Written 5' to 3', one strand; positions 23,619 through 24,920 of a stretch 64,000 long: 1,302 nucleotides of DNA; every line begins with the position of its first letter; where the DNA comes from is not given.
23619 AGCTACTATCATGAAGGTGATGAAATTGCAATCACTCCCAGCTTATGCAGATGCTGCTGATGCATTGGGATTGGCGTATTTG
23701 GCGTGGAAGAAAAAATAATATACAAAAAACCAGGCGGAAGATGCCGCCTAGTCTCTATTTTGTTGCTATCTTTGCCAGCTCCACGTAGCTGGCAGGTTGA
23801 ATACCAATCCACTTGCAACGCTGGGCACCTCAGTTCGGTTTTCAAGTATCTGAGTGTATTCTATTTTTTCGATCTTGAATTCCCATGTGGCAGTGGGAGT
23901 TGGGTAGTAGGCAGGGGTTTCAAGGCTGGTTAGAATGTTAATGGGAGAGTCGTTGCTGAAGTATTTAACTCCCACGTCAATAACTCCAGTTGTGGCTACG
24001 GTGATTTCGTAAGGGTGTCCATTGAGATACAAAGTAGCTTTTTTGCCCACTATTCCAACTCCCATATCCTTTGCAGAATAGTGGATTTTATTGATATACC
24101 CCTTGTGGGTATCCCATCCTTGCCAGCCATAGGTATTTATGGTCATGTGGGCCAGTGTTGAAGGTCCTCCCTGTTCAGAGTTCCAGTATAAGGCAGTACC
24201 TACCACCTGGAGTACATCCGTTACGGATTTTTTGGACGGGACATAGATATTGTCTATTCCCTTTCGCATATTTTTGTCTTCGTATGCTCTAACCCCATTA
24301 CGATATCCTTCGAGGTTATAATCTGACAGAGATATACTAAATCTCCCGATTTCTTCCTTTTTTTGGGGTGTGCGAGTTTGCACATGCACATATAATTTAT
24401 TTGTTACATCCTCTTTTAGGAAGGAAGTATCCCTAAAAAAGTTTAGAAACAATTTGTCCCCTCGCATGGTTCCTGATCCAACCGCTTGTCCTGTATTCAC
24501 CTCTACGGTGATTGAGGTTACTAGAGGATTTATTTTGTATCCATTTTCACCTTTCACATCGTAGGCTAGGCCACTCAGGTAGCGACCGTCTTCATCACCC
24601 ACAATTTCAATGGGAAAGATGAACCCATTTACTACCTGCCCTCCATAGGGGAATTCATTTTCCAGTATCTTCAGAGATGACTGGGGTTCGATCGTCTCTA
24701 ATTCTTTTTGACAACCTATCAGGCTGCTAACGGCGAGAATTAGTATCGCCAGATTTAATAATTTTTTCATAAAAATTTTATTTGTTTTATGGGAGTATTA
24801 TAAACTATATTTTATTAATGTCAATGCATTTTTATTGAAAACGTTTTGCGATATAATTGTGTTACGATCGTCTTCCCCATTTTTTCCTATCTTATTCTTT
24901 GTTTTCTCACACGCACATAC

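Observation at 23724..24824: Standard-code lipoprotein cassette with its own consensus promoter and terminator inside a code-25 genome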

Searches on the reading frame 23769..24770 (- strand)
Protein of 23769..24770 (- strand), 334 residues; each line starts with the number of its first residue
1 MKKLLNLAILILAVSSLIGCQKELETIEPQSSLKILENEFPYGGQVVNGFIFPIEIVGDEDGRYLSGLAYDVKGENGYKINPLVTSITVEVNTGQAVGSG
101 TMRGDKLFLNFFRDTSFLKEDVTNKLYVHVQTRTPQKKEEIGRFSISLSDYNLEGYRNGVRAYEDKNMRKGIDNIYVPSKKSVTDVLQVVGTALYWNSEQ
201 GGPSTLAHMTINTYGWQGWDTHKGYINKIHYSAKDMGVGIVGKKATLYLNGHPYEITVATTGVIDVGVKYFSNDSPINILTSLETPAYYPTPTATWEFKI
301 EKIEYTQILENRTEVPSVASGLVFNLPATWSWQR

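Call 6: search_protein_families(library=pfam, proteins=[window:23769-24770:-], max_evalue=1)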
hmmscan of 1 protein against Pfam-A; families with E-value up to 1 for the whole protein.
window:23769-24770:- (334 aa): 1 family
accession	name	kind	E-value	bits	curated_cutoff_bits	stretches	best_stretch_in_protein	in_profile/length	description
PF14489.11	QueF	-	0.22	12.2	27.3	1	106-134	23-51/81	QueF-like protein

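Call 7: search_protein_families(library=ncbifam, proteins=[window:23769-24770:-], max_evalue=1)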
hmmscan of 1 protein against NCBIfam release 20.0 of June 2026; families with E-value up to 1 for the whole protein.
window:23769-24770:- (334 aa): 0 families

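Call 8: find_homologous_proteins(query=window:23769-24770:-, max_evalue=0.001)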
Query window:23769-24770:- (334 aa): 2 proteins with E <= 0.001 among 2096 candidates.
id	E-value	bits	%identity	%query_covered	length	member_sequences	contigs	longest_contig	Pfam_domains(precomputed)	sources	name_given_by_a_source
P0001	3.5e-223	758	100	100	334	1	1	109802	-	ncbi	-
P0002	1.4e-132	460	62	100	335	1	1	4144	-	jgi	jgi:hypothetical protein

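Call 10: find_encoding_contigs(protein=P0002, flank=10000)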
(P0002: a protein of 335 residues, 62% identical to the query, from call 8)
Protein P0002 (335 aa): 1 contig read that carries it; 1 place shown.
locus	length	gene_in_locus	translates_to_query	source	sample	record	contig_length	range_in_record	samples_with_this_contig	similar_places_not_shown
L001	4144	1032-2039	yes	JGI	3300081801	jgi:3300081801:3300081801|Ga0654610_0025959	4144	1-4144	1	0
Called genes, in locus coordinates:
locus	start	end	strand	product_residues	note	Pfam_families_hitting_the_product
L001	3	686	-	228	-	?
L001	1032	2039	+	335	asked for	-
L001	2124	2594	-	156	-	PF02075:RuvC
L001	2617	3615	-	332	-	PF01261:AP_endonuc_2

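Call 11: find_encoding_contigs(protein=P0001, flank=10000)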
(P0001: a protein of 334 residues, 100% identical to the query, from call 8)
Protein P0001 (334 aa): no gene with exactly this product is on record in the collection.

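Call 15: search_protein_representatives(protein=window:23769-24770:-)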
Query: 334 residues. Proteins with E-value up to 0.001 (for the whole library): 2; up to 1e-10: 1; up to 1e-30: 1. The best 2 are listed.
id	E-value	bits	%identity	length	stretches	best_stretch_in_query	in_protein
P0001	1.1e-223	757.8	100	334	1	1-334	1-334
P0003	1.6e-05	40.7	32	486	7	178-205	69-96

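Call 34: predict_structure(alignment_id=A3)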
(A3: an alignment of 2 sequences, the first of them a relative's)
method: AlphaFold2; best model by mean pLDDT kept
length: 334 residues; sequences in the alignment: 2
mean_pLDDT: 45.1   pTM: 0.38
mean pLDDT of the five models: 45.1, 42.3, 41.1, 32.8, 32.2
residues with pLDDT >= 90: 0; 70-90: 12; 50-70: 122; < 50: 200
segments of 3 or more residues with pLDDT < 50: 12-48, 62-64, 134-141, 150-160, 163-224, 235-240, 246-254, 267-298, 307-334
pLDDT, mean of each block of 10 residues (from residue 1): 55 41 24 23 38 61 55 57 63 69 65 63 69 46 54 40 42 33 26 25 30 29 50 51 51 54 53 37 36 43 49 34 30 29
secondary structure, 60 per line:
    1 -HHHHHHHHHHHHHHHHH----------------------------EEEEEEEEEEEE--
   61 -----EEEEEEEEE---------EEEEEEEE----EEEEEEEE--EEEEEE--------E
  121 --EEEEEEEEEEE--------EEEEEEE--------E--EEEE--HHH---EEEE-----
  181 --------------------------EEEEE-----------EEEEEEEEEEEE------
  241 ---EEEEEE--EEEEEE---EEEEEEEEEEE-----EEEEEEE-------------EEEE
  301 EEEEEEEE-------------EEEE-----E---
elements in order: H2-18 E47-58 E66-74 E84-91 E96-103 E106-111 E123-133 E142-148 E160-163 E172-175 E207-211 E223-234 E244-249 E252-257 E261-271 E277-283 E297-308 E322-325

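Call 36: find_related_loci(query=A3, collection=viral_contigs, flank=10000)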
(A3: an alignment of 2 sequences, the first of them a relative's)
Query A3 (334 aa) in viral_contigs; peptide patterns used: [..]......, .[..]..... (x = any residue, [..] = any of these).
600 stretches matched a pattern, but none encodes a relative of the query by tblastn (E <= 1e-3).

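Call 37: search_dna_similar(query=P0001, collection=phages, mode=protein, max_evalue=0.01)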
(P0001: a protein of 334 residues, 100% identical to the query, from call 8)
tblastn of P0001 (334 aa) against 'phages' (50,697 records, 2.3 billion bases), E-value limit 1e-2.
No match.

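Call 57: search_protein_families(library=phrogs, proteins=[P0001, P0002], max_evalue=0.1)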
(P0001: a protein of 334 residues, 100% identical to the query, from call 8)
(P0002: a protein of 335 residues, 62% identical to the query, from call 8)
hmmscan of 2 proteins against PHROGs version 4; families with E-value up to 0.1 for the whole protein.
P0001 (334 aa): 1 family
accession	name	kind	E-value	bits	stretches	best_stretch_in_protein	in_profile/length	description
phrog_27496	-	unknown function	0.084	14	0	1-23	1-23/70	-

P0002 (335 aa): 1 family
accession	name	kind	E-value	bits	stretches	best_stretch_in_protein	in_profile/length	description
phrog_37117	-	unknown function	0.081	14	0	180-210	15-45/71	-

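Call 58: search_protein_families(library=padloc, proteins=[P0001, P0002], max_evalue=0.1)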
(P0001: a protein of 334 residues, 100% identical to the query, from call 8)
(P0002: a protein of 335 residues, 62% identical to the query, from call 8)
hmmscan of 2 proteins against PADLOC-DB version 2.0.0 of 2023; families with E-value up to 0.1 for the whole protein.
P0001 (334 aa): 0 families

P0002 (335 aa): 0 families

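Call 59: search_solved_structures(query=A3, max_evalue=1)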
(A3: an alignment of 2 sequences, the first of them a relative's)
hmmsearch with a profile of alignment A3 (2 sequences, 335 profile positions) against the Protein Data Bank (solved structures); distinct sequences matched with E-value up to 1: 0.

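Call 63: list_cluster_members(proteins=[P0001, P0002])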
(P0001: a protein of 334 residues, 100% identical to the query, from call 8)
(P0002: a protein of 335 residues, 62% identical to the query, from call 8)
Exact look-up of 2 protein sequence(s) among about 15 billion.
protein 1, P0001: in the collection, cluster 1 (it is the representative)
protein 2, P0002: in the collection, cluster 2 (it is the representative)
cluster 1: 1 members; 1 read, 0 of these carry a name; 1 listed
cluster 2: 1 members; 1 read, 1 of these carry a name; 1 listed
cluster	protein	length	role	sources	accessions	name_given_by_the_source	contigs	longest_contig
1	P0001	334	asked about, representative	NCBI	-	-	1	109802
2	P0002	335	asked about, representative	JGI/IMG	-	hypothetical protein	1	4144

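Call 82: predict_structure(alignment_id=A6)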
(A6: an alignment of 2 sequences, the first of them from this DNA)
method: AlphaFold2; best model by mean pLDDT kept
length: 292 residues; sequences in the alignment: 2
mean_pLDDT: 53.2   pTM: 0.41
mean pLDDT of the five models: 53.2, 51.6, 42.3, 39.1, 34.6
residues with pLDDT >= 90: 0; 70-90: 23; 50-70: 160; < 50: 109
segments of 3 or more residues with pLDDT < 50: 1-5, 18-20, 111-118, 122-161, 170-181, 246-252, 265-292
pLDDT, mean of each block of 10 residues (from residue 1): 49 60 64 61 63 64 70 63 69 57 65 46 41 31 38 37 51 38 62 56 62 68 60 59 51 54 47 30 33 29
secondary structure, 60 per line:
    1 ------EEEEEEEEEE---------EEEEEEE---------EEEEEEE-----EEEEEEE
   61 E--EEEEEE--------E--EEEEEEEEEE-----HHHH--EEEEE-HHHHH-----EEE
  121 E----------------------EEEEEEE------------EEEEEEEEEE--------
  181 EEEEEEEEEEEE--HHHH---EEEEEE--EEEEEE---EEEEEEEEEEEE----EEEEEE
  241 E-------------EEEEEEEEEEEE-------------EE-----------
elements in order: E7-16 E26-32 E42-48 E54-61 E64-69 E81-90 H96-99 E102-106 H108-112 E118-121 E144-150 E163-172 E181-192 H195-198 E202-207 E210-215 E219-230 E235-241 E255-266
